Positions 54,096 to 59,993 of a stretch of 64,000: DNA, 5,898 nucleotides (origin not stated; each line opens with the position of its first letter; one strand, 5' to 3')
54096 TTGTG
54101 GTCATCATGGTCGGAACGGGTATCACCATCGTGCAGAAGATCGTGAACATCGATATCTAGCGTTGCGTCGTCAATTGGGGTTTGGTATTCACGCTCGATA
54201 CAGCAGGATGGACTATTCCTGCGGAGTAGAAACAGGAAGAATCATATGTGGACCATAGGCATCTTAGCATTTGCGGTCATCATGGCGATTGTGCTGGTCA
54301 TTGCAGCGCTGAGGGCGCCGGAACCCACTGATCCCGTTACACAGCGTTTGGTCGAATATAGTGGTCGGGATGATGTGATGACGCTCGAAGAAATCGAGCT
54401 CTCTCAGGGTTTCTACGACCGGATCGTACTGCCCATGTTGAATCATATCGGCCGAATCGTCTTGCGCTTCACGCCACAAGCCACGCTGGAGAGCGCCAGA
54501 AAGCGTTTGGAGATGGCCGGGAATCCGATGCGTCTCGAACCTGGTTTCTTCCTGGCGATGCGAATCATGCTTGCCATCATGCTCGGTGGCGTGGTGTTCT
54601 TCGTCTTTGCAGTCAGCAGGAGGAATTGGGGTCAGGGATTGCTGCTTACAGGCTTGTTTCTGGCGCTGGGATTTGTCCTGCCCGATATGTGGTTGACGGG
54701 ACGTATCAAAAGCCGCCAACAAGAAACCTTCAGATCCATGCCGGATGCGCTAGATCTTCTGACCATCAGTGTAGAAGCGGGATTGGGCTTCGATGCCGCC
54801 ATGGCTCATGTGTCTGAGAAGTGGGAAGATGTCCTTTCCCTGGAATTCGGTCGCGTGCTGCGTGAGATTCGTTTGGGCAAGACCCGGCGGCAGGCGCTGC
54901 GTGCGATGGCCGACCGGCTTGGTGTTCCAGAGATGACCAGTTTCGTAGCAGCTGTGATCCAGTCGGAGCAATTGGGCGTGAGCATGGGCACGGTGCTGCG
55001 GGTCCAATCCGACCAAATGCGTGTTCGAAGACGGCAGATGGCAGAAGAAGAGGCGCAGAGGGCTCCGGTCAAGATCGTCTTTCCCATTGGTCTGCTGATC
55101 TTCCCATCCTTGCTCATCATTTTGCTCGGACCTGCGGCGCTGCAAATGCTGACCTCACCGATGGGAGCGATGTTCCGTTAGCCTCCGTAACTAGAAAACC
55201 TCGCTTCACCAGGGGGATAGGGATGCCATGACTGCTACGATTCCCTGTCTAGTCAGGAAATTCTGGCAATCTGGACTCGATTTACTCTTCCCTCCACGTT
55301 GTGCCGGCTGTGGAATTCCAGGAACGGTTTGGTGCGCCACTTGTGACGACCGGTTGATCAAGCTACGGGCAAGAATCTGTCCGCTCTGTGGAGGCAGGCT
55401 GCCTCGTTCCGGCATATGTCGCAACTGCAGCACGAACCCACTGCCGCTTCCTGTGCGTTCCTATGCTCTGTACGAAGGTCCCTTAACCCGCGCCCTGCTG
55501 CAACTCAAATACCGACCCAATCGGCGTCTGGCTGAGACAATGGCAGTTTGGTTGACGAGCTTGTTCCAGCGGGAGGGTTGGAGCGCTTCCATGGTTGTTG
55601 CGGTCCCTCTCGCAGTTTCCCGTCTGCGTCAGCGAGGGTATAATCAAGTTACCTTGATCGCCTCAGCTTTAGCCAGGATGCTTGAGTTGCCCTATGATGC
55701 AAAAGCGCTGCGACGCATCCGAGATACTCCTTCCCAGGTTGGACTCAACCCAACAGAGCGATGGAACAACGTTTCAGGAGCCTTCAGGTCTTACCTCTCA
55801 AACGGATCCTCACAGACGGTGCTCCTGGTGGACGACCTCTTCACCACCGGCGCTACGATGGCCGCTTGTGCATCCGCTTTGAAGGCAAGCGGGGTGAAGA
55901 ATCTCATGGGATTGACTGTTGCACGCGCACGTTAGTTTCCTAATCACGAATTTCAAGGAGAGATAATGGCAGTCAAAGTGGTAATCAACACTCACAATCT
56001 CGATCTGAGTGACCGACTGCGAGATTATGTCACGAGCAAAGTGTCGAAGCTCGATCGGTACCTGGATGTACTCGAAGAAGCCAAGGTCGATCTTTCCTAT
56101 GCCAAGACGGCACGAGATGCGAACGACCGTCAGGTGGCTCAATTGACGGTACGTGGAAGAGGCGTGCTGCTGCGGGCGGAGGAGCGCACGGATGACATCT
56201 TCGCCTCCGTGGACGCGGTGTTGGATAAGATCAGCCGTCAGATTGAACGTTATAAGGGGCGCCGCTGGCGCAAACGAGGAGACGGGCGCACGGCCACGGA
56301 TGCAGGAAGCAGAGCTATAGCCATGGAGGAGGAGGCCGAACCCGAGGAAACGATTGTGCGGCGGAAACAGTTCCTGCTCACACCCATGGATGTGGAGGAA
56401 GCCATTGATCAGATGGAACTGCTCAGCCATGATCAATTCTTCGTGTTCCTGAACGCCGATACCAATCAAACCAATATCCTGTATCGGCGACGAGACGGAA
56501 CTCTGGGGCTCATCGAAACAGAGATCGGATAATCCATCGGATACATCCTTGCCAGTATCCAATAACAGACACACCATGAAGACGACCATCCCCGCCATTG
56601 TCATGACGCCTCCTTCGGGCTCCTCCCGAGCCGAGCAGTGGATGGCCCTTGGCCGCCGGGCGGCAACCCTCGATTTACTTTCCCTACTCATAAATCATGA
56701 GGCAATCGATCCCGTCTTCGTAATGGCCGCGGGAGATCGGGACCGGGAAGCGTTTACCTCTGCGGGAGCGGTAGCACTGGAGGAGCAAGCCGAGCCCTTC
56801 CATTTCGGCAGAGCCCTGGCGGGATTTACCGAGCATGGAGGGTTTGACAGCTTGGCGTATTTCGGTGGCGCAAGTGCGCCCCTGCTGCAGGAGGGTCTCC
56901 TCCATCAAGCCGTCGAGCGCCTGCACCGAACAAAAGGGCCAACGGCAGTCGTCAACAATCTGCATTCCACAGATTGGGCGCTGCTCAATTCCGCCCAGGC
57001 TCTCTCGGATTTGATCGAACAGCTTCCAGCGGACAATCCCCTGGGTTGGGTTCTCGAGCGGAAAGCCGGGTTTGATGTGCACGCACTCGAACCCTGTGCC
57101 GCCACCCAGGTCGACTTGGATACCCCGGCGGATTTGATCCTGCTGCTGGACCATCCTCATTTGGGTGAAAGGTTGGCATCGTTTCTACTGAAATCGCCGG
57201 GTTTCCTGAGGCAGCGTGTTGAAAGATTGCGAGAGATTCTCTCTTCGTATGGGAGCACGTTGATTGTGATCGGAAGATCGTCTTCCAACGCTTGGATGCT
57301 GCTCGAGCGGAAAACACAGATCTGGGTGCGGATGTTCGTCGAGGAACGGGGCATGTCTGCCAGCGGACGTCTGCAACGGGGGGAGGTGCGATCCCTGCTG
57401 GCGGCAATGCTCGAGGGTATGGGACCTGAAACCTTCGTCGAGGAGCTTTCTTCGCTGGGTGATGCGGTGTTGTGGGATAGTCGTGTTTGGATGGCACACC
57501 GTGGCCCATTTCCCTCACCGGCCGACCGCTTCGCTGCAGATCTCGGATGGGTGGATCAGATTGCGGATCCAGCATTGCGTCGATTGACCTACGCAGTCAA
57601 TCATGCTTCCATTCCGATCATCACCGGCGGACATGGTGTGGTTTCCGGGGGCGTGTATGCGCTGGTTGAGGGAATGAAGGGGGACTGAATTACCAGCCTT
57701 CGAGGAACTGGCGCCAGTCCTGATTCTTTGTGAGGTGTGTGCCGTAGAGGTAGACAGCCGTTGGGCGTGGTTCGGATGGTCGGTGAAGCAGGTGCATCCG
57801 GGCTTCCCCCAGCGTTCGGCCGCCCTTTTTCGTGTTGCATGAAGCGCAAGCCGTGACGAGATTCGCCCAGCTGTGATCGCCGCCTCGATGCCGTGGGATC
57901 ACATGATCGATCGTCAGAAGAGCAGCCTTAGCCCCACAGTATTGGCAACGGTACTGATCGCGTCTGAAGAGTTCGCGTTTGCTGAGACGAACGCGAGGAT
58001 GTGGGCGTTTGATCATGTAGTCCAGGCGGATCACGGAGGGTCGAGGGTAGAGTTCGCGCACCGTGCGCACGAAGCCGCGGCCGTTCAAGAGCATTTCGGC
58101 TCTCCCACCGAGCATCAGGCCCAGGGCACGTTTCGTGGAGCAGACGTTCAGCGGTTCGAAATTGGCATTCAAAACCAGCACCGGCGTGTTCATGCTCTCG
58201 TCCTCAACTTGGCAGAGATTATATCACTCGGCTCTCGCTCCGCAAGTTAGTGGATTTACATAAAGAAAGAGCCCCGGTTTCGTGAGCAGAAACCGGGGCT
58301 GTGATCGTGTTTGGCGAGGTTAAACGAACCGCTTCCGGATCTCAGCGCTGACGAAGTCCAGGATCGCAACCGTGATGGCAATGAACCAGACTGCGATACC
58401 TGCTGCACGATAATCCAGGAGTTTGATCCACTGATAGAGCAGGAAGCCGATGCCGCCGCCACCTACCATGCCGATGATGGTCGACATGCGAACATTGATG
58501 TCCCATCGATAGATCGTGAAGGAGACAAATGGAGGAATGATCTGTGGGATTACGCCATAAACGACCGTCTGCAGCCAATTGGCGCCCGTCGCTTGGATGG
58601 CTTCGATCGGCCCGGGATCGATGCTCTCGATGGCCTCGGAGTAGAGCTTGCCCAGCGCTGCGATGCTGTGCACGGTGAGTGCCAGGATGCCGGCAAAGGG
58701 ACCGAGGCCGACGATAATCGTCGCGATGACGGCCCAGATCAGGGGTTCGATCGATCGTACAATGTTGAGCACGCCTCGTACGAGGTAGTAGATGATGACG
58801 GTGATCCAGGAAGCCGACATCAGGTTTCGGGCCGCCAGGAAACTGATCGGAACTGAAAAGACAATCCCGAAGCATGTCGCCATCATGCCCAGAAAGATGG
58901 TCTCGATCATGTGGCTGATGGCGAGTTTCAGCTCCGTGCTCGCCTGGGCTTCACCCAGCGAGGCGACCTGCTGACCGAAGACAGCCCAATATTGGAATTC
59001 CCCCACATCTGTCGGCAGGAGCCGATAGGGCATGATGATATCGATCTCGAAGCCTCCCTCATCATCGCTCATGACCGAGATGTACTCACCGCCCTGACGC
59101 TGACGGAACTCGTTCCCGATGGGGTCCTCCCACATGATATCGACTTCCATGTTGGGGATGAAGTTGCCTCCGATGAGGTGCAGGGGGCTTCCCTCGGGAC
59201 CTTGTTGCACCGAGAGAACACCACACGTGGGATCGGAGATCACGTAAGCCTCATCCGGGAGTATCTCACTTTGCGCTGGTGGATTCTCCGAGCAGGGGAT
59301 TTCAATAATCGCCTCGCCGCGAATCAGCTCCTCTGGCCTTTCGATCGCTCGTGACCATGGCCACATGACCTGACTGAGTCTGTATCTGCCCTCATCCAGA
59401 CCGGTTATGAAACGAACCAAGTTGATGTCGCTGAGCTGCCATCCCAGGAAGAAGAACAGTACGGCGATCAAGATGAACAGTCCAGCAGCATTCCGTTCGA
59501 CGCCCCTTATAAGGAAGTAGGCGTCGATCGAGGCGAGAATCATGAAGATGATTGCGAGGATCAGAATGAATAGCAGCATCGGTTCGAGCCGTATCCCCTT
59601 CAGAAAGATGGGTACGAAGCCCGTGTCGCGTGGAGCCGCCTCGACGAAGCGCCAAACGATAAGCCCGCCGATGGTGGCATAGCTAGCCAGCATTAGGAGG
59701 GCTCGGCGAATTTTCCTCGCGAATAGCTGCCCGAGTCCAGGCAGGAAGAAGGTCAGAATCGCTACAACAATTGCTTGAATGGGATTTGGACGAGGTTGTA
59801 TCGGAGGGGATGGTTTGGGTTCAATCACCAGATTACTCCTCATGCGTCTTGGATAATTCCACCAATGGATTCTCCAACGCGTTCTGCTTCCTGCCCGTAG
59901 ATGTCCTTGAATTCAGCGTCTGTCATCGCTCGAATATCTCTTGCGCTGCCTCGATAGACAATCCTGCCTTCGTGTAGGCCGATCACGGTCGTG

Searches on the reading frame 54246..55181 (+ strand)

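Call 9: search_protein_families(library=pfam, proteins=[window:54246-55181:+], max_evalue=0.001)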
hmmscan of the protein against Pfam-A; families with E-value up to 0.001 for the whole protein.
window:54246-55181:+ (311 aa): 1 family
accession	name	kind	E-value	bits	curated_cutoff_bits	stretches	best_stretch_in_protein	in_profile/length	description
PF00482.28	T2SSF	-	4.5e-17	62.6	25.2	1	169-294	2-124/125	Type II secretion system (T2SS), protein F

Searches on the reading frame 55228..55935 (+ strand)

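Call 9: search_protein_families(library=pfam, proteins=[window:55228-55935:+], max_evalue=0.001)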
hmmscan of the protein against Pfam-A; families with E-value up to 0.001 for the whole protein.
window:55228-55935:+ (235 aa): 2 families
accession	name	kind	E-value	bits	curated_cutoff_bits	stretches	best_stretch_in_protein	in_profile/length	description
PF18912.6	DZR_2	-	1.2e-09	38.3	27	1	17-68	2-56/56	Double zinc ribbon domain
PF00156.33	Pribosyltran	-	3.6e-06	26.8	26.3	1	144-225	43-117/158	Phosphoribosyl transferase domain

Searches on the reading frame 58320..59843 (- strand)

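Call 9: search_protein_families(library=pfam, proteins=[window:58320-59843:-], max_evalue=0.001)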
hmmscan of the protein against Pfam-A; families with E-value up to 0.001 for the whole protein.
window:58320-59843:- (507 aa): 1 family
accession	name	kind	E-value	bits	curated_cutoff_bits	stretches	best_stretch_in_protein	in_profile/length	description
PF00528.27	BPD_transp_1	-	1.4e-13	51.4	26.4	1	332-499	3-171/184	Binding-protein-dependent transport system inner membrane component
